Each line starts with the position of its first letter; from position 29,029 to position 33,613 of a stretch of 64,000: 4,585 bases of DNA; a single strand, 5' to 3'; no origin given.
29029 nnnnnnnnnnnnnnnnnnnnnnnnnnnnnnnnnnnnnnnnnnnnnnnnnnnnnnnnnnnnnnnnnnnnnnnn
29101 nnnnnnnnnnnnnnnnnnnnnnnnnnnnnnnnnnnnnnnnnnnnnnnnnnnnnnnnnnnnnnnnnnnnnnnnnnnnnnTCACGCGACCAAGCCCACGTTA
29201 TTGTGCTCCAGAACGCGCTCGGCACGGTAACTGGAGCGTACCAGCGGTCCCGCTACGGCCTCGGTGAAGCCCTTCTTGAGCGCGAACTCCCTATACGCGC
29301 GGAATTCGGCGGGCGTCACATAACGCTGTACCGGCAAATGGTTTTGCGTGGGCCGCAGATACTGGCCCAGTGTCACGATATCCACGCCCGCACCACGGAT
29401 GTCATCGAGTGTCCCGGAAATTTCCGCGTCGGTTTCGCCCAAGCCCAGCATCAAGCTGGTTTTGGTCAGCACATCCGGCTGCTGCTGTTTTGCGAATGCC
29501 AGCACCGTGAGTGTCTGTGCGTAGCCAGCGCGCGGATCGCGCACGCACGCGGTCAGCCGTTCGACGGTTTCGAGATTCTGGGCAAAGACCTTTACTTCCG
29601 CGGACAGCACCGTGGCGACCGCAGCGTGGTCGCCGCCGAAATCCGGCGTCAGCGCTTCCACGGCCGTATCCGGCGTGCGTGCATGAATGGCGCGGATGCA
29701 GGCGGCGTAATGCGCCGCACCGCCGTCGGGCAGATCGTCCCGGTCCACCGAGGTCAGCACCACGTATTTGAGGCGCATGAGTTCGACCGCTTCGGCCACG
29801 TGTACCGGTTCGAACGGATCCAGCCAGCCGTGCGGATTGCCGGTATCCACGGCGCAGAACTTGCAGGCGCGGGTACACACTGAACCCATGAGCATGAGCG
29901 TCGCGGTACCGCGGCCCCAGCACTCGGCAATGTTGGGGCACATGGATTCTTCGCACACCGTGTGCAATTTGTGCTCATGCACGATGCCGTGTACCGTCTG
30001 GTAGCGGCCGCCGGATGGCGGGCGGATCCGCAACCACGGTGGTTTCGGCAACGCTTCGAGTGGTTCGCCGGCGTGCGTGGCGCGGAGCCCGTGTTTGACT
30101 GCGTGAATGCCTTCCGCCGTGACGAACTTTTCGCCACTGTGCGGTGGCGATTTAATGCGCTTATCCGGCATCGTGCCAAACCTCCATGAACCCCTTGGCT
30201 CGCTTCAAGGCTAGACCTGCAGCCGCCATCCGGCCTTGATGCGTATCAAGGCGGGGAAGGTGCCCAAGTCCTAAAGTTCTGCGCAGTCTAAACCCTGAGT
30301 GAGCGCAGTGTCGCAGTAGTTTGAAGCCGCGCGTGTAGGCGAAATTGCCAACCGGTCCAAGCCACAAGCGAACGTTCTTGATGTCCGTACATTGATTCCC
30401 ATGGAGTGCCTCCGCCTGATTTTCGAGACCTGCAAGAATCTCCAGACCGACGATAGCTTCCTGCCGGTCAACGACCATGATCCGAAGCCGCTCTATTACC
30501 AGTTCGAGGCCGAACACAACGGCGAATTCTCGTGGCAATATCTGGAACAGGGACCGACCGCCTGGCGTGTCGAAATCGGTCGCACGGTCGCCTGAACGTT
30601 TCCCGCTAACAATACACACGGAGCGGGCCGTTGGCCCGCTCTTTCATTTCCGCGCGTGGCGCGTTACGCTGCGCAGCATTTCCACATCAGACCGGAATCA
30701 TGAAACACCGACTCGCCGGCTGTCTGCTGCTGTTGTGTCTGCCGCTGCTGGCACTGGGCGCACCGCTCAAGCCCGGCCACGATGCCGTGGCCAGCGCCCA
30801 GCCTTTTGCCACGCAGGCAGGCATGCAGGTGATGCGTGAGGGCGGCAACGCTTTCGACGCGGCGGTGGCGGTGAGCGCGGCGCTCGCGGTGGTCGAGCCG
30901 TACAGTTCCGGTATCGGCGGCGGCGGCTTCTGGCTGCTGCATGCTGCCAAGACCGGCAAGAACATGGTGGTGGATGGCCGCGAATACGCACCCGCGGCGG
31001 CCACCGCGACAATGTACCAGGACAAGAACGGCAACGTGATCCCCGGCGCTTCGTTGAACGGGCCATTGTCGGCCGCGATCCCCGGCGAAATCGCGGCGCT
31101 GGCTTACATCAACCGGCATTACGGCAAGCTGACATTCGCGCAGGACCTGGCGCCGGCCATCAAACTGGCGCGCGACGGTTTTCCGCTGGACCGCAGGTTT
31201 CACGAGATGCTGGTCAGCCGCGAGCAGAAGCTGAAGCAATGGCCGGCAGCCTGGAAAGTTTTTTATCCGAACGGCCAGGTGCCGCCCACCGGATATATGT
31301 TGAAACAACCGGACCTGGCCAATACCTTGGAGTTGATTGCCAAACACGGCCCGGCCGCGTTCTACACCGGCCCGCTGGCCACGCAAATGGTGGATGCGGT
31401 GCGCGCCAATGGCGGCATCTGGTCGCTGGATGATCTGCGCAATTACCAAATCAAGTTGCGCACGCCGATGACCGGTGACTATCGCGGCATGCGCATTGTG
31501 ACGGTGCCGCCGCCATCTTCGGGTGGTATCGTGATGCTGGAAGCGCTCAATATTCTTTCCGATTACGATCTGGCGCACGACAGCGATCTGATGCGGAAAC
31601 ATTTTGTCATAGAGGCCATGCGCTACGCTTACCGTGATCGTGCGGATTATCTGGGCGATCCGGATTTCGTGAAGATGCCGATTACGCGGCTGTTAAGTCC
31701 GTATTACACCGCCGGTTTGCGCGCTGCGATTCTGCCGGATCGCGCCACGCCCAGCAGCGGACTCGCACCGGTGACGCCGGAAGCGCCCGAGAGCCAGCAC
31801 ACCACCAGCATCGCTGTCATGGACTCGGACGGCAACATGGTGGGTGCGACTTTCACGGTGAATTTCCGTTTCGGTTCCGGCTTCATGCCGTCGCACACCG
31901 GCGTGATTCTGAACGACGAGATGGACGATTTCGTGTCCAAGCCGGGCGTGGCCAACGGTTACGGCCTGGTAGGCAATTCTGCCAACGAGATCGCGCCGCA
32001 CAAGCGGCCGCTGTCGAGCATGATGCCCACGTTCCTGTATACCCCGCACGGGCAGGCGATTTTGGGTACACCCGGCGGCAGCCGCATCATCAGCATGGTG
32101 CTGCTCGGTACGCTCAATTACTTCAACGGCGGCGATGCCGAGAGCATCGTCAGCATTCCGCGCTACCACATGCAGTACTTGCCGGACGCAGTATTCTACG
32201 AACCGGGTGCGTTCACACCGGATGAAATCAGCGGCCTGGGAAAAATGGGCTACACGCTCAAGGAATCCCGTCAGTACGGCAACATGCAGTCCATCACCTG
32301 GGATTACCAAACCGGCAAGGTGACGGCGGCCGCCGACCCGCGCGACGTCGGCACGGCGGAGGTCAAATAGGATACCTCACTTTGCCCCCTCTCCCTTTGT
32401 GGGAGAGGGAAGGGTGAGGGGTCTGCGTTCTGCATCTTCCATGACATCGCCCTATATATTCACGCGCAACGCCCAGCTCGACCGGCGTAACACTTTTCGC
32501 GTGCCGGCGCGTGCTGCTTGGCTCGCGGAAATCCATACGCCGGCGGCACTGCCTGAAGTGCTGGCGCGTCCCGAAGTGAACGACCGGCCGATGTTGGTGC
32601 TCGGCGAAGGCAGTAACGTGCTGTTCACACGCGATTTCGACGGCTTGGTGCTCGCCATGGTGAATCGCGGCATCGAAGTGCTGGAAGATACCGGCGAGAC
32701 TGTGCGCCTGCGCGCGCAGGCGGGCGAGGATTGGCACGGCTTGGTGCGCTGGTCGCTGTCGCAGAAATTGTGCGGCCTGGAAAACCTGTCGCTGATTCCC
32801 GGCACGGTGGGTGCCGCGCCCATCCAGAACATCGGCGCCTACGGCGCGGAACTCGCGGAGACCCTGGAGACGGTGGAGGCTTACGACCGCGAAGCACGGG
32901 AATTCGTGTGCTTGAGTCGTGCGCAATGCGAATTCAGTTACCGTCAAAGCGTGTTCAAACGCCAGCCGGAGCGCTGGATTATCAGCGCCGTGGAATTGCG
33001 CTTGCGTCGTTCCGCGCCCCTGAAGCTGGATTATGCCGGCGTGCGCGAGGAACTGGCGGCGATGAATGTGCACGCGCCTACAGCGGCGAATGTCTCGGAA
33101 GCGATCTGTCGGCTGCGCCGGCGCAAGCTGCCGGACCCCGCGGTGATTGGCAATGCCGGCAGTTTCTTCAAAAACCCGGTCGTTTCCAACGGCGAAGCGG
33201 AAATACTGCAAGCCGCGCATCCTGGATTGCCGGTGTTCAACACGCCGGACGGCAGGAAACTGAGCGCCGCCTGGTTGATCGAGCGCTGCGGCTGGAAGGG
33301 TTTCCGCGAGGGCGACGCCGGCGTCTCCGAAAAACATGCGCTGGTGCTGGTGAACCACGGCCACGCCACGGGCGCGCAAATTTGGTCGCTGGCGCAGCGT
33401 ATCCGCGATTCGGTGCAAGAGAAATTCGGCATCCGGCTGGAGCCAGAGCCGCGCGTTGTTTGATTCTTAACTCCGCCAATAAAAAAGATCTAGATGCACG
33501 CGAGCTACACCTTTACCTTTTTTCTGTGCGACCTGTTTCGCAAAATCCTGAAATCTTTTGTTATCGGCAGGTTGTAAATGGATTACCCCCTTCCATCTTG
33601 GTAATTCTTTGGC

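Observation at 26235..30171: Unusual, tightly coupled operon: lipA - unknown ORF - CysK-like PLP enzyme - orphan SdhB, followed by DUF488 and an AhpD-like gene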

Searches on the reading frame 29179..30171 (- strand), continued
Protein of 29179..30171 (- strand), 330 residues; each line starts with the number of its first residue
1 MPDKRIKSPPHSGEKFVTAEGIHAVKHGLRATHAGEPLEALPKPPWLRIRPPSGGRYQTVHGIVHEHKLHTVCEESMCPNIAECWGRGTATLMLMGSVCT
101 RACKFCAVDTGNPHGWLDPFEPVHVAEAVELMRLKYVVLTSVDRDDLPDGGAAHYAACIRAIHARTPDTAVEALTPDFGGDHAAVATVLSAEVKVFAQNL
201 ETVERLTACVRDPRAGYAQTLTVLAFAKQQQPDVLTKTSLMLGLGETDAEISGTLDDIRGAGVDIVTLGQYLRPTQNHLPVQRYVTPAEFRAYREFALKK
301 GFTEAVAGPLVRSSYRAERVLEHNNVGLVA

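Call 94: list_cluster_members(proteins=[P0369, P0338, P0317, P0362, P0387, P0397, P0380, P0364, P0349, P0295])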
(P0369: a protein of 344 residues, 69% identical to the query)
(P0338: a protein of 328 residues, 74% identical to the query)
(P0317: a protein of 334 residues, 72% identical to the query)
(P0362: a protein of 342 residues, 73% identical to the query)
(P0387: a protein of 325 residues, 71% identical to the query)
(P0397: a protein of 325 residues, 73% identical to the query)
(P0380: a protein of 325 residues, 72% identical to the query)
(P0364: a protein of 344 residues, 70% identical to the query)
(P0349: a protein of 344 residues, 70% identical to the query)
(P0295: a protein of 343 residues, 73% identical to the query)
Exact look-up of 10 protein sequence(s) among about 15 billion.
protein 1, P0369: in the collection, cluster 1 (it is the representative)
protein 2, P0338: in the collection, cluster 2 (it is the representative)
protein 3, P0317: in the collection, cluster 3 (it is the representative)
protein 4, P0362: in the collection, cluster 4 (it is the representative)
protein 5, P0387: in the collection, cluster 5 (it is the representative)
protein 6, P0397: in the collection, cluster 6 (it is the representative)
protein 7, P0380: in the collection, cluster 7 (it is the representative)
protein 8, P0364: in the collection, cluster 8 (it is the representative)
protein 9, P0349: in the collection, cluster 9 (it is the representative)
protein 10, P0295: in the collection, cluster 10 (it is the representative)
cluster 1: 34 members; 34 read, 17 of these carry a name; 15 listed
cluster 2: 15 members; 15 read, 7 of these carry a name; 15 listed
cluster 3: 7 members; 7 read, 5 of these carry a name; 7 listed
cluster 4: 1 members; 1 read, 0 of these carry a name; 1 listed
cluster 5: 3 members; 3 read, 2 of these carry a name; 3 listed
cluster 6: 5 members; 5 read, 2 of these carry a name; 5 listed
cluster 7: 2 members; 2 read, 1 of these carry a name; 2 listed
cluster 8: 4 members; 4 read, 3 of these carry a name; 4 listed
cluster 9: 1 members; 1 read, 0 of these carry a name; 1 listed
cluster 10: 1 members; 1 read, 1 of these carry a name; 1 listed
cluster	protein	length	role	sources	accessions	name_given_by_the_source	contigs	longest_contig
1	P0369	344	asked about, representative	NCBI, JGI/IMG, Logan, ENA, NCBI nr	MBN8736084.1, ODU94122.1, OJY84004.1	MAG: lipoyl synthase [Xanthomonadales bacterium] | lipoyl synthase [Xanthomonadales bacterium]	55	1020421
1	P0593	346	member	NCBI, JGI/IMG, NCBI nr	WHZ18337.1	MAG: Lipoyl synthase [Rhodanobacteraceae bacterium] | lipoic acid synthetase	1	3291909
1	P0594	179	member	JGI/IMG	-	lipoic acid synthetase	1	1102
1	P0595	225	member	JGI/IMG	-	lipoic acid synthetase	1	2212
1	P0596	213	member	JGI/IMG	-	lipoic acid synthetase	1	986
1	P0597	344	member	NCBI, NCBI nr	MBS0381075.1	MAG: lipoyl synthase [Proteobacteria bacterium] | lipoyl synthase [Pseudomonadota bacterium]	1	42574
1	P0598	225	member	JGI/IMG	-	lipoic acid synthetase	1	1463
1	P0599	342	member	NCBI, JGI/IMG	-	lipoic acid synthetase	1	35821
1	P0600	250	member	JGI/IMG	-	lipoic acid synthetase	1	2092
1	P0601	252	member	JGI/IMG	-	lipoic acid synthetase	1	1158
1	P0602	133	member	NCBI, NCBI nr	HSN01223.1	MAG TPA: lipoyl synthase, partial [Rudaea sp.] | lipoyl synthase [Rudaea sp.]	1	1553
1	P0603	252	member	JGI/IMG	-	lipoic acid synthetase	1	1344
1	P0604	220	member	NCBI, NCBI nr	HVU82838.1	MAG TPA: lipoyl synthase, partial [Rhodanobacteraceae bacterium] | lipoyl synthase [Rhodanobacteraceae bacterium]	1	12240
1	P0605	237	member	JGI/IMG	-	lipoic acid synthetase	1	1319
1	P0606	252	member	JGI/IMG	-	lipoic acid synthetase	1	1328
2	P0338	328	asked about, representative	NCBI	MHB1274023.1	MAG: lipoyl synthase [Rhodanobacter sp.]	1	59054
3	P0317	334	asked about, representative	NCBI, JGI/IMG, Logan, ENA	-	lipoic acid synthetase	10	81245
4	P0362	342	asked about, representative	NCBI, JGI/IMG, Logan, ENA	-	-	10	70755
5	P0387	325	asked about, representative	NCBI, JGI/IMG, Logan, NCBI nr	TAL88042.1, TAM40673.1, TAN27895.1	MAG: lipoyl synthase [Rhodanobacter sp.]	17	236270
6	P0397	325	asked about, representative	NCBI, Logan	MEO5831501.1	MAG: lipoyl synthase [Rhodanobacter sp.]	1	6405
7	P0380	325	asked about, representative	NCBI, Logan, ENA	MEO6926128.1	MAG: lipoyl synthase [Rhodanobacter sp.]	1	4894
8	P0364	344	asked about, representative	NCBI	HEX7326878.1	MAG TPA: lipoyl synthase [Rhodanobacteraceae bacterium]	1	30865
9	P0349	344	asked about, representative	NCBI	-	-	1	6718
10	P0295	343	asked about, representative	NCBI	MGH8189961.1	MAG: lipoyl synthase [Rhodanobacteraceae bacterium]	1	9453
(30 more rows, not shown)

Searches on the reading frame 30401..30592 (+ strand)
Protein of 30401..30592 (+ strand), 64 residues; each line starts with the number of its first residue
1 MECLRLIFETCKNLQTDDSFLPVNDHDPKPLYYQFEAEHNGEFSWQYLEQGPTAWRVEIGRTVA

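Call 20: search_protein_families(library=pfam, proteins=[window:30401-30592:+])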
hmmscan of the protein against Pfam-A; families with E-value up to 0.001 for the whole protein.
window:30401-30592:+ (64 aa): 1 family
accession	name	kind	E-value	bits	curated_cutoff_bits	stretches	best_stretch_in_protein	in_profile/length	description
PF10006.14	DUF2249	-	7.9e-22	77.3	29.5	1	2-61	11-70/70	Uncharacterized conserved protein (DUF2249)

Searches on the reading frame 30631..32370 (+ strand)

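Call 3: search_protein_families(library=pfam, proteins=[window:30631-32370:+])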
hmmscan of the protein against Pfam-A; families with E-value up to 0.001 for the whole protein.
window:30631-32370:+ (579 aa): 1 family
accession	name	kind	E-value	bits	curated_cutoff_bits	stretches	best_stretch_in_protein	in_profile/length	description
PF01019.26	G_glu_transpept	-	4.7e-159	530.9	27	1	66-573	2-511/512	Gamma-glutamyltranspeptidase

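Call 4: search_protein_families(library=ncbifam, proteins=[window:30631-32370:+])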
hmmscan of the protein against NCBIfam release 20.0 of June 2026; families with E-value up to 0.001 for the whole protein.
window:30631-32370:+ (579 aa): 2 families
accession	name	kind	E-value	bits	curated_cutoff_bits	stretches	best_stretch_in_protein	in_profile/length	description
TIGR00066.1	g_glut_trans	equivalog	5.5e-140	467.3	357.85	1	53-571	3-518/518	gamma-glutamyltransferase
NF007187.0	PRK09615.1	equivalog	9.8e-128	426.9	990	1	45-573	44-574/581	gamma-glutamyltransferase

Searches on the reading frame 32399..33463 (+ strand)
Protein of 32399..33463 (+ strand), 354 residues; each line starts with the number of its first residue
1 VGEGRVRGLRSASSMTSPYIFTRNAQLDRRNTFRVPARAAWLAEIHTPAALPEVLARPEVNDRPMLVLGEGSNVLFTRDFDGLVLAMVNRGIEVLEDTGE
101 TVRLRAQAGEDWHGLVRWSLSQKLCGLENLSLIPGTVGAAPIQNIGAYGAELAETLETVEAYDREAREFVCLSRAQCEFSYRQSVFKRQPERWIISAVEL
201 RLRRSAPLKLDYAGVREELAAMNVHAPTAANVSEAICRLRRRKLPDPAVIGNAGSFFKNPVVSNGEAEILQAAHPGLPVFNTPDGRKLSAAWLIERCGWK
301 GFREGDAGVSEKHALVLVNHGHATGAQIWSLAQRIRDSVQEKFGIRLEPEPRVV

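Call 90: search_protein_families(library=ncbifam, proteins=[window:32399-33463:+], max_evalue=0.001)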
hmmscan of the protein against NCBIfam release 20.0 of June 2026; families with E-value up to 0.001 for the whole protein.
window:32399-33463:+ (354 aa): 7 families
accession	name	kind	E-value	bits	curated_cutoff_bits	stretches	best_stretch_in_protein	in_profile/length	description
NF000755.0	PRK00046.1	equivalog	4.3e-130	433.4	277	1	22-354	5-335/343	UDP-N-acetylmuramate dehydrogenase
NF010478.0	PRK13903.1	equivalog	2.7e-81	273.2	231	1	15-354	9-358/362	UDP-N-acetylmuramate dehydrogenase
TIGR00179.1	murB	equivalog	2.1e-70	237.3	144.5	1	31-353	5-288/290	UDP-N-acetylmuramate dehydrogenase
NF010480.0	PRK13905.1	equivalog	4.3e-50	170.3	259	1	21-352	16-296/303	UDP-N-acetylmuramate dehydrogenase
NF011245.0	PRK14651.1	equivalog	2.5e-22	79.3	224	2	59-208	34-173/273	UDP-N-acetylmuramate dehydrogenase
NF010479.0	PRK13904.1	equivalog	6.3e-21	75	273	2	279-350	185-254/258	UDP-N-acetylmuramate dehydrogenase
NF011242.0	PRK14648.1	equivalog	2.1e-15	56.7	426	2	13-158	4-151/354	UDP-N-acetylmuramate dehydrogenase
